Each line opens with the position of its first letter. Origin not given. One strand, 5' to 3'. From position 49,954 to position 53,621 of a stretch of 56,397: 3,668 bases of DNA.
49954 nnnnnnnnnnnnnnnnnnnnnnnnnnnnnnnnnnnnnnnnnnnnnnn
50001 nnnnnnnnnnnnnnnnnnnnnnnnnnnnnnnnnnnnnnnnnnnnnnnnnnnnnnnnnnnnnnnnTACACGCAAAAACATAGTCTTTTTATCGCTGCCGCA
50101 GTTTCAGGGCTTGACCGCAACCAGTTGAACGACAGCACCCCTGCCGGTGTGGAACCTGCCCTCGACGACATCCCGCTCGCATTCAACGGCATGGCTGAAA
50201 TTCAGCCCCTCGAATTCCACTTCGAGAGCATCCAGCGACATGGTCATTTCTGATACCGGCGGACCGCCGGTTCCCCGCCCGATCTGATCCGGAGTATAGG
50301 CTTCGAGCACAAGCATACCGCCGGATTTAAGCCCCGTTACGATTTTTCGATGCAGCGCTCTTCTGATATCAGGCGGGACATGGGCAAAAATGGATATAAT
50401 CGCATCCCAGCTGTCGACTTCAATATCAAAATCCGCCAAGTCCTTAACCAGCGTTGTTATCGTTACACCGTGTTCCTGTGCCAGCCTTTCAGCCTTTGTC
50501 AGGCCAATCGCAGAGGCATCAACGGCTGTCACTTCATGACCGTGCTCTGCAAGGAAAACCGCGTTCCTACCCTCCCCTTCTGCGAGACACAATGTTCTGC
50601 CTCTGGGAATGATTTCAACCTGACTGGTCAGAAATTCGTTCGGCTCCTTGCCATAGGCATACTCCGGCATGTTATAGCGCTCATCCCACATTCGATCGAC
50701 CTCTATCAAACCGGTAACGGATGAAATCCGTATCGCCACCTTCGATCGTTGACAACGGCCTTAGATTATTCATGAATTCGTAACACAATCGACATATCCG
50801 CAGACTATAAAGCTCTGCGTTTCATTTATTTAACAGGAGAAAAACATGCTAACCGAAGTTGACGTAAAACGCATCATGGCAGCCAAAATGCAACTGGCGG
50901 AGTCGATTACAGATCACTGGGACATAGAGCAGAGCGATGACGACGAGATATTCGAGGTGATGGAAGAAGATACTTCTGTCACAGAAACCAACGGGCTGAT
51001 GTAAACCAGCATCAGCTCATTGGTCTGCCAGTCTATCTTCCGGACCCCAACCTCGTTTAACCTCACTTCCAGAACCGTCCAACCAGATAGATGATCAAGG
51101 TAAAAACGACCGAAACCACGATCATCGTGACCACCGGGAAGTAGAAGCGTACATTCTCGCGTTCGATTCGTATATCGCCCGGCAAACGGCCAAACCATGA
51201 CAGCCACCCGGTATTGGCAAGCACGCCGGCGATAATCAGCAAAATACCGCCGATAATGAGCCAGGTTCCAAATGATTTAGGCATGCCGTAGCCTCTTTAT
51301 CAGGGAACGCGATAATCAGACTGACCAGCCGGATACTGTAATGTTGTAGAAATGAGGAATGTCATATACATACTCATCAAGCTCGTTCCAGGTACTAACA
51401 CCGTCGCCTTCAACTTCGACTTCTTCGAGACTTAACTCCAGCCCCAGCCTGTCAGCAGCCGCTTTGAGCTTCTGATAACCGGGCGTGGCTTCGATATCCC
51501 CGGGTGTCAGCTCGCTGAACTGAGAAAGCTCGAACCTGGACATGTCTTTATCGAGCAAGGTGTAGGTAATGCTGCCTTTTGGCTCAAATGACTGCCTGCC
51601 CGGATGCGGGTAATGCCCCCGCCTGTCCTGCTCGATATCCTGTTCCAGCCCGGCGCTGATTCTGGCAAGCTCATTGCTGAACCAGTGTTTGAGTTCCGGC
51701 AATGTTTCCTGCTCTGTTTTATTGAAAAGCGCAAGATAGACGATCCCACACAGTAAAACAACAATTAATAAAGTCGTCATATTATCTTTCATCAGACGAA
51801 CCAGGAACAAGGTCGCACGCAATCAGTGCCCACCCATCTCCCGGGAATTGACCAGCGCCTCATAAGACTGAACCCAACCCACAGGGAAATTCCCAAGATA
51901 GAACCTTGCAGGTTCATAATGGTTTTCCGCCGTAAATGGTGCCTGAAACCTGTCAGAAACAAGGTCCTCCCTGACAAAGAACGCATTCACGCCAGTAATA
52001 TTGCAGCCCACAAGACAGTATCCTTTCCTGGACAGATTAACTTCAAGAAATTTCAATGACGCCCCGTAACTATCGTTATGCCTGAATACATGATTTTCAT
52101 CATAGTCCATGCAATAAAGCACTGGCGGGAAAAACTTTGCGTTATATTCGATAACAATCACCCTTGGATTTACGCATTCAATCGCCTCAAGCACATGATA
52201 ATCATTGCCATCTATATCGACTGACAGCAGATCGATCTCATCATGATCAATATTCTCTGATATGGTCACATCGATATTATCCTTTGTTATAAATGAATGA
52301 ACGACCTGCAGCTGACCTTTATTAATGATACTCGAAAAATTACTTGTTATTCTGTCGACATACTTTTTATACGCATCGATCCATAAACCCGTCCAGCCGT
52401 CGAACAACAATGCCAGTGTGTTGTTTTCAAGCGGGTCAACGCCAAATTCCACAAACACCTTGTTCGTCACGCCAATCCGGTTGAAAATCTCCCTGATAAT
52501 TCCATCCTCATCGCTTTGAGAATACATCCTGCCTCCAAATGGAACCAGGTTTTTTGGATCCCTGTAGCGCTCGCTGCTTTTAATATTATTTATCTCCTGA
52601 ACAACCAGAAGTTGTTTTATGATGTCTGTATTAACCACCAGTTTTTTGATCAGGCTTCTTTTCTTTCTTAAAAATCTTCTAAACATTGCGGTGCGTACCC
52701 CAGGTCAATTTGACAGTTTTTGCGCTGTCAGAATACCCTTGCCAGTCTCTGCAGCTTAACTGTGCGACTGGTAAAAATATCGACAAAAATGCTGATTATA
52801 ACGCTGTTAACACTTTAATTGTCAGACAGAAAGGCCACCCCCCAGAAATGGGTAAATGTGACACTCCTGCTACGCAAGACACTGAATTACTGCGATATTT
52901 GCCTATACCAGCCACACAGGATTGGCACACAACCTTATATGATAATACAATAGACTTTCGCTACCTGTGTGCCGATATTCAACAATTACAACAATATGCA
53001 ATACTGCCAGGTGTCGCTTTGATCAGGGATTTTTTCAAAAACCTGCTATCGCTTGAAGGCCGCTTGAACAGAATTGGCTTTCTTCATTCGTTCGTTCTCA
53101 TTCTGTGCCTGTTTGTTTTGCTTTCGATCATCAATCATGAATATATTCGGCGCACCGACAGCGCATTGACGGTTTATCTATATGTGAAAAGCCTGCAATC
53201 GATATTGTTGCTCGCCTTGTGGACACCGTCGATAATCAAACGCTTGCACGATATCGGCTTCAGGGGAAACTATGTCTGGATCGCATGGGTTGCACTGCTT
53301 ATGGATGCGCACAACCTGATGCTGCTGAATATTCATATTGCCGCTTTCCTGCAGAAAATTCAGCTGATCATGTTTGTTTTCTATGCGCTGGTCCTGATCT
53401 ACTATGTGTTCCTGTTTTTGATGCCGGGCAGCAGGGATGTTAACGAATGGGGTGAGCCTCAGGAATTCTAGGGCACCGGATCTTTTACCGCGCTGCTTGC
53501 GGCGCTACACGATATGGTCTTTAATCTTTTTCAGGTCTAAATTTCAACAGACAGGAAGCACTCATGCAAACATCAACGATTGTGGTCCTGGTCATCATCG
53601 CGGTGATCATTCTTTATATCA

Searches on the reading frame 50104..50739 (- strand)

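Call 10: search_protein_families(library=pfam, proteins=[window:50104-50739:-], max_evalue=0.00001)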
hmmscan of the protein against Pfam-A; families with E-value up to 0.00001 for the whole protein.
window:50104-50739:- (211 aa): 4 families
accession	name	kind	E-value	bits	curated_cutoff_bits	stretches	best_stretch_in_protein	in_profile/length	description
PF13649.12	Methyltransf_25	-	1.1e-13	52.1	27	1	51-141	3-97/97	Methyltransferase domain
PF08241.18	Methyltransf_11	-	3.5e-09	37.6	21.2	1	51-145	2-95/95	Methyltransferase domain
PF03848.20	TehB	-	1.3e-08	35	20.4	1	27-117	13-102/193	Tellurite resistance protein TehB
PF08242.18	Methyltransf_12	-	8e-06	26.9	30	0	55-143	6-98/98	Methyltransferase domain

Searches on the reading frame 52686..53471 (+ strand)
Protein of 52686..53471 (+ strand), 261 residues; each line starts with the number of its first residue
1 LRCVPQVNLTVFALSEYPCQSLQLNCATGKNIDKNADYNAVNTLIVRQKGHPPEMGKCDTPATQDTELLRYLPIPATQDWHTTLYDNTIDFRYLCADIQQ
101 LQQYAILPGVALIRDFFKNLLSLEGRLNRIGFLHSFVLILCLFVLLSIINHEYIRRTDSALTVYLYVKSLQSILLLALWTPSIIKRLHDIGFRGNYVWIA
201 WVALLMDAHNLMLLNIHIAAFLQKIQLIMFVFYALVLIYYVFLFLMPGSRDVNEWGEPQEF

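Call 10: search_protein_families(library=pfam, proteins=[window:52686-53471:+], max_evalue=0.00001)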
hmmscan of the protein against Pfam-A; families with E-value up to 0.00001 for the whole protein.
window:52686-53471:+ (261 aa): 1 family
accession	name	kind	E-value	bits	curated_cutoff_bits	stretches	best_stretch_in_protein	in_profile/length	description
PF05656.20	DUF805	-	5.6e-07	30.4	25.7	1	121-257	2-111/111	Protein of unknown function (DUF805)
